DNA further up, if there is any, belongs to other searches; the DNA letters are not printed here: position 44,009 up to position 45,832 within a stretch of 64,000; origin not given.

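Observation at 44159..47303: B12-binding radical SAM enzyme with an uncharacterised 8-TM membrane protein and lipoprotein at the head of a cell-wall glycopolymer operon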

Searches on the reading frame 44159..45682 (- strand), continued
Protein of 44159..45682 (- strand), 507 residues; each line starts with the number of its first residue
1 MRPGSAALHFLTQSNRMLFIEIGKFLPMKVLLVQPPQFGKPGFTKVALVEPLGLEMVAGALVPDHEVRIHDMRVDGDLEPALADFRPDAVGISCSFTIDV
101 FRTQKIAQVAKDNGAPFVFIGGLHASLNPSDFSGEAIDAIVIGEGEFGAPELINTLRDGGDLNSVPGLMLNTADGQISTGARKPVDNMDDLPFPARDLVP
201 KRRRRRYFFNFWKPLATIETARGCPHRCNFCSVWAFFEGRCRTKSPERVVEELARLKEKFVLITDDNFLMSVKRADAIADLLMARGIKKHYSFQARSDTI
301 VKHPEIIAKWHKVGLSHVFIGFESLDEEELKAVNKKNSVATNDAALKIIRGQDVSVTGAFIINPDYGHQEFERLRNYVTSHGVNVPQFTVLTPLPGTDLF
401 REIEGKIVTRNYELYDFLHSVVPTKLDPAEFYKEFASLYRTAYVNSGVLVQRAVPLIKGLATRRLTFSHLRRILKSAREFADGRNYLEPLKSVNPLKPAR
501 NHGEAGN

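Call 38: find_encoding_contigs(protein=P0048, flank=8000, max_places=1)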
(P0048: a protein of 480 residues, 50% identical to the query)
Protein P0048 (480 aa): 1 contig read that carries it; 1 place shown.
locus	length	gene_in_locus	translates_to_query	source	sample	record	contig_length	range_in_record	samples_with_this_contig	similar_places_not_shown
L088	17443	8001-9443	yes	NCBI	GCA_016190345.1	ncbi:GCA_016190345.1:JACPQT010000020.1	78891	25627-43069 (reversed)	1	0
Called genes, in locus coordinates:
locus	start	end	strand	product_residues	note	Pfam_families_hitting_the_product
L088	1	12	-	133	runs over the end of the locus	PF07811:TadE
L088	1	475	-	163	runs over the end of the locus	PF01478:Peptidase_A24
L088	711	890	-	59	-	PF04964:Flp_Fap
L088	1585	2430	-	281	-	PF00072:Response_reg, PF00196:GerE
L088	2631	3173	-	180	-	PF04892:VanZ-LLP1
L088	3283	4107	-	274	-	PF01048:PNP_UDP_1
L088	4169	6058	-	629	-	-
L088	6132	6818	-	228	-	PF02585:PIG-L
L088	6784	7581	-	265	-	PF00535:Glycos_transf_2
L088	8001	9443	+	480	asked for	PF02310:B12-binding, PF04055:Radical_SAM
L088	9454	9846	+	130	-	PF14489:QueF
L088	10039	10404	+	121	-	-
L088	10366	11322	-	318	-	-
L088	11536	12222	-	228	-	-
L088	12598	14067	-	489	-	PF05221:AdoHcyase, PF00670:AdoHcyase_NAD, PF02826:2-Hacid_dh_C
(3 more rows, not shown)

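Call 47: find_related_loci(query=A2, collection=metagenome_contigs, flank=8000)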
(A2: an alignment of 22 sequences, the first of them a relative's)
Query A2 (469 aa) in metagenome_contigs; peptide patterns used: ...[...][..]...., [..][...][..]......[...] (x = any residue, [..] = any of these).
600 stretches matched a pattern (row limit reached: there are more); 517 encode a relative of the query (tblastn E <= 1e-3); the best 80 are kept; 80 distinct loci.
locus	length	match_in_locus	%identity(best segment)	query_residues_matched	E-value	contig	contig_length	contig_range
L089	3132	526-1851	51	1-442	2e-155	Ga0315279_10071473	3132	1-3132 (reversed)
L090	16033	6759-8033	53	1-419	2e-142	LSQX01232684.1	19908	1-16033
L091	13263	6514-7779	49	1-420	4e-141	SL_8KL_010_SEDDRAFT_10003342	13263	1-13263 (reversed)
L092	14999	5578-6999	44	1-469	2e-126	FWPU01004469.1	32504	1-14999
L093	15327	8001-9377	44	1-465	1e-119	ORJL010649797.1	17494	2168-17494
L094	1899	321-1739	40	1-466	1e-117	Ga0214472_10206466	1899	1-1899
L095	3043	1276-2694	39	1-466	1e-113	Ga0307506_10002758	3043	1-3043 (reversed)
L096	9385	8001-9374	38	1-442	4e-106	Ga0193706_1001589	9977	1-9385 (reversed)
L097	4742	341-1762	38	1-465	1e-105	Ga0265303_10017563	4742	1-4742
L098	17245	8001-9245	41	1-414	6e-105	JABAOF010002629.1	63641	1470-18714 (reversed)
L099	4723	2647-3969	40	1-430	3e-104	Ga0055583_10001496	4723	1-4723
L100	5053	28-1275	40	1-414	3e-103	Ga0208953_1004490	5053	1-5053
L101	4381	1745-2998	41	1-417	3e-103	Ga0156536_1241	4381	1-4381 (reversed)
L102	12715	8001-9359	38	1-457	9e-98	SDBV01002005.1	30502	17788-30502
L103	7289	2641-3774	40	37-414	9e-97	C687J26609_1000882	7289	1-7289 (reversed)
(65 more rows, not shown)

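Call 66: search_dna_similar(query=window:44159-45601:-, collection=plasmids, mode=protein, max_rows=30, max_evalue=1e-10)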
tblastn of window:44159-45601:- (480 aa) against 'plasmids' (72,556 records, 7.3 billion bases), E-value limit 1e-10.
Records with a match: 124; places in all: 147; records where one place covers at least 80% of the query: 37.
Best place of each record, by identity: <60% 124.
By first word of the organism name: Bacillus 20; Streptomyces 9; Mycetohabitans 9; Rhizobium 7; Priestia 7; Sphingobium 5; Pseudomonas 5; Sinorhizobium 4; Skermanella 3; Paraburkholderia 3; and 38 more.
By predicted mobility (MOB-suite, as given by PLSDB): non-mobilizable 90; mobilizable 18; conjugative 16.
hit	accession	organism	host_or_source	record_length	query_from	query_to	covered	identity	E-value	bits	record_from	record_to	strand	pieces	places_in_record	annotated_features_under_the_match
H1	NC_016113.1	Streptantibioticus cattleyicolor NRRL 8057 = DSM 46488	-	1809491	1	470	98%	32.9%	2e-67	242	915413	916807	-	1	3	none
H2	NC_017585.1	Streptantibioticus cattleyicolor NRRL 8057 = DSM 46488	-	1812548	1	470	98%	32.9%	2e-67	242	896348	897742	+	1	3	none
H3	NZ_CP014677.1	Kozakia baliensis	palm brown sugar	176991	1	408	85%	35.6%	6e-69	246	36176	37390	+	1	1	hpnR: hopanoid C-3 methylase HpnR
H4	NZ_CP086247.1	Clostridium sp. CF011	single colony,bovine feces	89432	1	418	87%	33.8%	8e-72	254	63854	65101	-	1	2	radical SAM protein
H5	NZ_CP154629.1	Acetoanaerobium noterae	cell culture,Sludge of a digestion ...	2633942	1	448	93%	29.0%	3e-51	194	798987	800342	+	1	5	none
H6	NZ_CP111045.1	Chondrinema litorale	Seaweed,red alga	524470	1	422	88%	30.5%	2e-40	162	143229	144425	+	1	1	radical SAM protein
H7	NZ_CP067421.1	Skermanella sp. TT6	Homo sapiens,single cell,skin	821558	1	455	95%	27.0%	4e-36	149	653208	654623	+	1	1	bchE: magnesium-protoporphyrin IX monomethyl ester anaerobic oxidative ...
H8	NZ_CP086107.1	Skermanella mucosa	single cell,crude oil contaminated ...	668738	1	455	95%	26.3%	8e-34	143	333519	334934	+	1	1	bchE: magnesium-protoporphyrin IX monomethyl ester anaerobic oxidative ...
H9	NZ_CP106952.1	Eleftheria terrae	soil sample,soil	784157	1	451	94%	26.3%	3e-17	92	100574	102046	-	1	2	cobalamin-dependent protein | radical SAM protein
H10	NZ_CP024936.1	Paraburkholderia graminis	soil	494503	1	453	94%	25.4%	2e-17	93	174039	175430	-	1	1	hpnJ: hopanoid biosynthesis associated radical SAM protein HpnJ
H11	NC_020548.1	Azoarcus sp. KH32C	-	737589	1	476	99%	23.7%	3e-17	92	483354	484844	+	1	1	radical SAM protein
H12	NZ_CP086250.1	Clostridium estertheticum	single colony,beef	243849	3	407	84%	27.8%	2e-29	129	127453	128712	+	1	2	radical SAM protein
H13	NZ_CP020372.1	Candidatus Thiodictyon syntrophicum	meromictic lake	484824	1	450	94%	24.7%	1e-24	115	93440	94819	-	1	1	bchE: magnesium-protoporphyrin IX monomethyl ester anaerobic oxidative ...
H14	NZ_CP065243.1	Streptomyces clavuligerus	cell culture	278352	3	415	86%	26.8%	2e-23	111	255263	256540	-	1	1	radical SAM protein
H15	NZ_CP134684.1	Citrobacter portucalensis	Larus michahellis,bacteria,cloaca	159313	1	399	83%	27.7%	4e-24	114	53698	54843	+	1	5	radical SAM protein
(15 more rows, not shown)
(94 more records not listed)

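Call 67: get_annotated_region(hit=H3, flank=3000)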
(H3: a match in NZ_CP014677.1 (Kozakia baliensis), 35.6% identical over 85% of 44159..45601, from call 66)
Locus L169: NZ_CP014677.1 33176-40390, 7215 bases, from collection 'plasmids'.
description: Kozakia baliensis strain DSM 14400 plasmid pKB14400_3, complete sequence
organism: Kozakia baliensis (NCBI taxid 153496)
taxonomy: Bacteria; Pseudomonadota; Alphaproteobacteria; Rhodospirillales; Acetobacteraceae; Kozakia; Kozakia baliensis
host: -; source: palm brown sugar; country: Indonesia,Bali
typing (MOB-suite, as given by PLSDB): non-mobilizable
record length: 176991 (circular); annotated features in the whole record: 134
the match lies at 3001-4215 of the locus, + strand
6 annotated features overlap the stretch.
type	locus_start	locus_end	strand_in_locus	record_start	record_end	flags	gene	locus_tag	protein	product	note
CDS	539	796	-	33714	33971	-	-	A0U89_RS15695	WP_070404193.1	hypothetical protein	-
CDS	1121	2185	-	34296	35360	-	-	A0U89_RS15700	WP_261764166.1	PLP-dependent aminotransferase family protein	-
CDS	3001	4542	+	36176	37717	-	hpnR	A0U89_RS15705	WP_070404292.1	hopanoid C-3 methylase HpnR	GO:0019746 - hopanoid biosynthetic process [Evidence IEA]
CDS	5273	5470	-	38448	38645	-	-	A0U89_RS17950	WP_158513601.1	hypothetical protein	-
CDS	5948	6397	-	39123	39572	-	bcsD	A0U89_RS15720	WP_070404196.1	cellulose biosynthesis protein BcsD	GO:0030244 - cellulose biosynthetic process [Evidence IEA]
CDS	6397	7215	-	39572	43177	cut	-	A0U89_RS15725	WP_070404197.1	cellulose synthase subunit BcsC-related outer membrane protein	GO:0030244 - cellulose biosynthetic process [Evidence IEA]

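Call 68: get_annotated_region(hit=H1, flank=5000)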
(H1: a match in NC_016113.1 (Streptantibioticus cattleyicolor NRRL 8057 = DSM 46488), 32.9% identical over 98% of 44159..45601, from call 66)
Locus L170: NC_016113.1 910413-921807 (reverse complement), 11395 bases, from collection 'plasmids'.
description: Streptantibioticus cattleyicolor NRRL 8057 = DSM 46488 plasmid pSCAT, complete sequence
organism: Streptantibioticus cattleyicolor NRRL 8057 = DSM 46488 (NCBI taxid 1003195)
taxonomy: Bacteria; Actinomycetota; Actinomycetes; Kitasatosporales; Streptomycetaceae; Streptantibioticus; Streptantibioticus cattleyicolor; Streptantibioticus cattleyicolor NRRL 8057 = DSM 46488
host: -; source: -; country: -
typing (MOB-suite, as given by PLSDB): mobilizable; relaxase MOBP
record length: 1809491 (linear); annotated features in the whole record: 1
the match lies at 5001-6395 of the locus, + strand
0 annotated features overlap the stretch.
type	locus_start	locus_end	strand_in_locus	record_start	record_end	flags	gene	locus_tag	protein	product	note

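Call 69: get_annotated_region(hit=H4, flank=5000)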
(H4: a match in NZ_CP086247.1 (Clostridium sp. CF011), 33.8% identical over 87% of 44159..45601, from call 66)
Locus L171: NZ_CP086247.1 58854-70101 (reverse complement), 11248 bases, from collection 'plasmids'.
description: Clostridium sp. CF011 plasmid pCF011-89, complete sequence
organism: Clostridium sp. CF011 (NCBI taxid 2843318)
taxonomy: Bacteria; Bacillota; Clostridia; Eubacteriales; Clostridiaceae; Clostridium; Clostridium sp. CF011
host: -; source: single colony,bovine feces; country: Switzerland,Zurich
typing (MOB-suite, as given by PLSDB): non-mobilizable
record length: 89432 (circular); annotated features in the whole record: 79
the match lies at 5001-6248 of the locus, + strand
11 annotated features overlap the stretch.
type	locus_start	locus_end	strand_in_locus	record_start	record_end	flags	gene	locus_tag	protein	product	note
CDS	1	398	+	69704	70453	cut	istB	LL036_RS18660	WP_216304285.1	IS21-like element helper ATPase IstB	-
CDS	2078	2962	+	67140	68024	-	fabD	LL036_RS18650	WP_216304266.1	ACP S-malonyltransferase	GO:0006633 - fatty acid biosynthetic process [Evidence IEA]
CDS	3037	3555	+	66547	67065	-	-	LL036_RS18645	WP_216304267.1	IS4 family transposase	-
CDS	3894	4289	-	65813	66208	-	-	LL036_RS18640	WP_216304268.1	DUF4277 domain-containing protein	-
CDS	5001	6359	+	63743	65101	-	-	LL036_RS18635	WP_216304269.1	radical SAM protein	-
CDS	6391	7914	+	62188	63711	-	-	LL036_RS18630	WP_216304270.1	class I adenylate-forming enzyme family protein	-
CDS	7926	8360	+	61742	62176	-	-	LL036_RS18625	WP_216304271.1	thioesterase family protein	-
CDS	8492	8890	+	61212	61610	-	-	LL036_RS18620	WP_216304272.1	phosphopantetheine-binding protein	-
CDS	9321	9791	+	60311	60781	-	-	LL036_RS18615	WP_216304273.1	hotdog fold domain-containing protein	-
CDS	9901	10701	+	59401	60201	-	-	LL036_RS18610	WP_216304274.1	cyclase family protein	GO:0019441 - tryptophan catabolic process to kynurenine [Evidence IEA]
CDS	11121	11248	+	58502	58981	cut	-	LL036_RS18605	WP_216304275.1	hypothetical protein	-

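Call 70: get_annotated_region(hit=H7, flank=200)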
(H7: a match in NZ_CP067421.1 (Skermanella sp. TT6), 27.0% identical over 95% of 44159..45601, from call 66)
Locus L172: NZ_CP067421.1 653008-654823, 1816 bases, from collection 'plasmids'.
description: Skermanella sp. TT6 plasmid pTT6-1, complete sequence
organism: Skermanella sp. TT6 (NCBI taxid 2775420)
taxonomy: Bacteria; Pseudomonadota; Alphaproteobacteria; Rhodospirillales; Azospirillaceae; Skermanella; Skermanella sp. TT6
host: -; source: Homo sapiens,single cell,skin; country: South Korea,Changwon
typing (MOB-suite, as given by PLSDB): mobilizable; relaxase MOBP
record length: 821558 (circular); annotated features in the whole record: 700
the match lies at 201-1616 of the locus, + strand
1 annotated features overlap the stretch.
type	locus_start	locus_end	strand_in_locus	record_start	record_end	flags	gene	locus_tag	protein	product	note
CDS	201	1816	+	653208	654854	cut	bchE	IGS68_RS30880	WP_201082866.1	magnesium-protoporphyrin IX monomethyl ester anaerobic oxidative cyclase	-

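Call 71: get_annotated_region(hit=H10, flank=200)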
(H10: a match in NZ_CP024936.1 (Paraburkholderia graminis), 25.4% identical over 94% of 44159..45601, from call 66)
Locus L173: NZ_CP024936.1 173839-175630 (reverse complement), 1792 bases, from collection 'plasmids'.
description: Paraburkholderia graminis strain PHS1 plasmid pPHS1_P, complete sequence
organism: Paraburkholderia graminis (NCBI taxid 60548)
taxonomy: Bacteria; Pseudomonadota; Betaproteobacteria; Burkholderiales; Burkholderiaceae; Paraburkholderia; Paraburkholderia graminis
host: -; source: soil; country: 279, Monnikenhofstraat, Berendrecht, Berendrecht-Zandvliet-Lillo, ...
typing (MOB-suite, as given by PLSDB): conjugative; relaxase MOBP; mating-pair formation MPF_F
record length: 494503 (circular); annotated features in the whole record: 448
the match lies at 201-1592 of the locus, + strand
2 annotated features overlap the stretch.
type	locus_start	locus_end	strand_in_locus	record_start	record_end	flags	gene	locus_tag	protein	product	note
CDS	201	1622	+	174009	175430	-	hpnJ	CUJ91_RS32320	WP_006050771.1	hopanoid biosynthesis associated radical SAM protein HpnJ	-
CDS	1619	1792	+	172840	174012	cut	hpnI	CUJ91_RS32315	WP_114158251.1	bacteriohopanetetrol glucosamine biosynthesis glycosyltransferase HpnI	-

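Call 72: get_annotated_region(hit=H13, flank=200)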
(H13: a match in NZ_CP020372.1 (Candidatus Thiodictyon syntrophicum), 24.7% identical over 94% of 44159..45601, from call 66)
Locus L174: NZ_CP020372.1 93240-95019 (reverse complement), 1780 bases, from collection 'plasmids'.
description: Candidatus Thiodictyon syntrophicum strain Cad16T plasmid pTs485, complete sequence
organism: Candidatus Thiodictyon syntrophicum (NCBI taxid 1166950)
taxonomy: Bacteria; Pseudomonadota; Gammaproteobacteria; Chromatiales; Chromatiaceae; Thiodictyon; Candidatus Thiodictyon syntrophicum
host: -; source: meromictic lake; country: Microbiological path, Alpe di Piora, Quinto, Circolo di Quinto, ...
typing (MOB-suite, as given by PLSDB): non-mobilizable
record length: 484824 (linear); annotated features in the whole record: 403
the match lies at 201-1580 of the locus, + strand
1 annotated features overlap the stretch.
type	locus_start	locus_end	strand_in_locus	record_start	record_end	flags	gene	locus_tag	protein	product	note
CDS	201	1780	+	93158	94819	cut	bchE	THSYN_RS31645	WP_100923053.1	magnesium-protoporphyrin IX monomethyl ester anaerobic oxidative cyclase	-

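Call 78: search_protein_families(library=ncbifam, proteins=[L169:3001-4542:+, L170:5001-6425:+, L171:5001-6359:+], max_evalue=1e-30)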
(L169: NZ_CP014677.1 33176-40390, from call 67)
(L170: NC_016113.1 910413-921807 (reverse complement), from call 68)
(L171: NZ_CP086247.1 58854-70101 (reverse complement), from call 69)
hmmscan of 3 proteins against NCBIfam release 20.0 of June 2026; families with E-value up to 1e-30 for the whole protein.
L169:3001-4542:+ (513 aa): 2 families
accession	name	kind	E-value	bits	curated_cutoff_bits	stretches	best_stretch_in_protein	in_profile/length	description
TIGR04367.1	HpnR_B12_rSAM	equivalog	5.6e-271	899.2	650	1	1-488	1-489/490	hopanoid C-3 methylase HpnR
TIGR02026.1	BchE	equivalog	8e-52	176.7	481.35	1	14-423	14-438/497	magnesium-protoporphyrin IX monomethyl ester anaerobic oxidative cyclase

L170:5001-6425:+ (474 aa): 2 families
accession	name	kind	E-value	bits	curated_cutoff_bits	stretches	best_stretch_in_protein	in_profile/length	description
TIGR04367.1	HpnR_B12_rSAM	equivalog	1e-65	222.2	650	1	1-410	1-406/490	hopanoid C-3 methylase HpnR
TIGR02026.1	BchE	equivalog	1.3e-31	110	481.35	1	21-378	19-388/497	magnesium-protoporphyrin IX monomethyl ester anaerobic oxidative cyclase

L171:5001-6359:+ (452 aa): 2 families
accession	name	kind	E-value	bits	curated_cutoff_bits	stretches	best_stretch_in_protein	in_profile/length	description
TIGR04367.1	HpnR_B12_rSAM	equivalog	4e-61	207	650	1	1-406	1-405/490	hopanoid C-3 methylase HpnR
TIGR02026.1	BchE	equivalog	4.7e-37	128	481.35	1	29-443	34-453/497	magnesium-protoporphyrin IX monomethyl ester anaerobic oxidative cyclase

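Call 86: find_encoding_contigs(protein=P0041, flank=6000, max_places=1)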
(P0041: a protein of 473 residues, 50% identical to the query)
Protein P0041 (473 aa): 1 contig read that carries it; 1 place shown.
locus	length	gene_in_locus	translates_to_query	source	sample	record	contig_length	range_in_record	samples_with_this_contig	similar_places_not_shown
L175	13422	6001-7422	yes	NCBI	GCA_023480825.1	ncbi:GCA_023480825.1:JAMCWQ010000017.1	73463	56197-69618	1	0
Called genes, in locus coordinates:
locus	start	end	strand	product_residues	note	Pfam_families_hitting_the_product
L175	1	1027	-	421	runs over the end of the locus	PF13439:Glyco_transf_4 (weak), PF13579:Glyco_trans_4_4, PF20706:GT4-conflict, PF00534:Glycos_transf_1, PF13692:Glyco_trans_1_4, PF13524:Glyco_trans_1_2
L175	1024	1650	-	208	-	PF09858:DUF2085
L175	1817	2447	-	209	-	PF01435:Peptidase_M48, PF05569:Peptidase_M56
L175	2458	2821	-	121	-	-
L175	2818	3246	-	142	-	PF03965:Penicillinase_R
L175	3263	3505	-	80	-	PF09413:DUF2007 (weak)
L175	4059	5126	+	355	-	PF07730:HisKA_3, PF13581:HATPase_c_2 (weak), PF02518:HATPase_c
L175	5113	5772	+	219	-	PF00072:Response_reg, PF00196:GerE, PF08281:Sigma70_r4_2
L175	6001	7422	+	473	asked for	PF02310:B12-binding, PF19864:Radical_SAM_N2, PF04055:Radical_SAM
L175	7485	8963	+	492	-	PF04055:Radical_SAM, PF13186:SPASM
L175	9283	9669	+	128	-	PF02152:FolB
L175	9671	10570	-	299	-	PF01791:DeoC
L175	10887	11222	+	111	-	PF18902:DUF5658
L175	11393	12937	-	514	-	-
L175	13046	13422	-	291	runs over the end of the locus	-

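Call 87: find_encoding_contigs(protein=P0056, flank=6000, max_places=1)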
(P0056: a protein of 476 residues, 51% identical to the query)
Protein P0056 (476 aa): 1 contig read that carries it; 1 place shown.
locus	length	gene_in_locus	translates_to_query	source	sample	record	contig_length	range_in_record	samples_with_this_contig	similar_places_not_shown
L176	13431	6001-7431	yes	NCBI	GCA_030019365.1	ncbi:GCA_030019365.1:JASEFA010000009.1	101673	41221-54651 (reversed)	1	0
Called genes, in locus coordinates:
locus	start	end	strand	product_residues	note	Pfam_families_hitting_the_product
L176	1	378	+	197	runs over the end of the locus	PF01613:Flavin_Reduct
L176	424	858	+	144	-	PF17746:SfsA_N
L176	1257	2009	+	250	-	-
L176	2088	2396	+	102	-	PF20114:DUF6504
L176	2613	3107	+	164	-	PF22811:Zn_ribbon_NrdR, PF03477:ATP-cone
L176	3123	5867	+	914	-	PF00317:Ribonuc_red_lgN, PF02867:Ribonuc_red_lgC, PF12637:TSCPD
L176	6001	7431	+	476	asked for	PF02310:B12-binding, PF04055:Radical_SAM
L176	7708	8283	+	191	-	PF04542:Sigma70_r2, PF08281:Sigma70_r4_2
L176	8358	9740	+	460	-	-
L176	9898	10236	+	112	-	PF04014:MazE_antitoxin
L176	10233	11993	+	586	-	PF00664:ABC_membrane, PF00005:ABC_tran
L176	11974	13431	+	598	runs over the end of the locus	PF00664:ABC_membrane, PF00005:ABC_tran, PF13304:AAA_21 (faint)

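Call 88: find_encoding_contigs(protein=P0079, flank=6000, max_places=1)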
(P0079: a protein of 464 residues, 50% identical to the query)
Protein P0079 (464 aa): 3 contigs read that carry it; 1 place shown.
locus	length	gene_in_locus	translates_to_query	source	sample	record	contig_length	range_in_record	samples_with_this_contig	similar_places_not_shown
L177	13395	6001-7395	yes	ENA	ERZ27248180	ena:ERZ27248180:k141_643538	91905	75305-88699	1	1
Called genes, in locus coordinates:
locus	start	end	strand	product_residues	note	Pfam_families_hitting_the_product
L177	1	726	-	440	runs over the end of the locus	PF01979:Amidohydro_1, PF07969:Amidohydro_3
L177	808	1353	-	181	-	PF01966:HD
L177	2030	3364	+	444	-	PF05697:Trigger_N, PF00254:FKBP_C, PF05698:Trigger_C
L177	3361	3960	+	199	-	PF00574:CLP_protease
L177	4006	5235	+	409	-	PF06689:zf-C4_ClpX, PF05496:RuvB_N (weak), PF01078:Mg_chelatase (faint), PF07724:AAA_2, PF13401:AAA_22 (faint), PF00004:AAA, PF07728:AAA_5 (weak), PF10431:ClpB_D2-small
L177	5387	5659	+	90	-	PF00216:Bac_DNA_binding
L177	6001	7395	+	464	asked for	PF02310:B12-binding, PF04055:Radical_SAM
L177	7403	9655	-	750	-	PF12895:ANAPC3 (faint), PF00515:TPR_1 (faint), PF07719:TPR_2 (faint), PF13176:TPR_7 (faint), PF13424:TPR_12 (faint), PF13432:TPR_16, PF13174:TPR_6 (weak), PF01464:SLT, +4 more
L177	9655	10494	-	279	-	PF01887:SAM_HAT_N, PF20257:SAM_HAT_C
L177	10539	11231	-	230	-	PF00753:Lactamase_B, PF19583:ODP (faint), PF23023:Anti-Pycsar_Apyc1 (weak), PF12706:Lactamase_B_2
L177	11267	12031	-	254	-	PF00977:His_biosynth, PF02581:TMP-TENI (faint), PF05690:ThiG (faint)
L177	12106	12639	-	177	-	-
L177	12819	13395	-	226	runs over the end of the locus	-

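Call 95: search_protein_families(library=padloc, proteins=[window:44159-45601:-], max_evalue=0.001)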
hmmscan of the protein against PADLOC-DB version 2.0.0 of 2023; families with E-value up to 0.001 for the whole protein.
window:44159-45601:- (480 aa): 1 family
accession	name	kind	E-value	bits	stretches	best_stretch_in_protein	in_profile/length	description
PDLC04689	PDC-M51A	-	1.9e-10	38.2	1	191-356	187-354/420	-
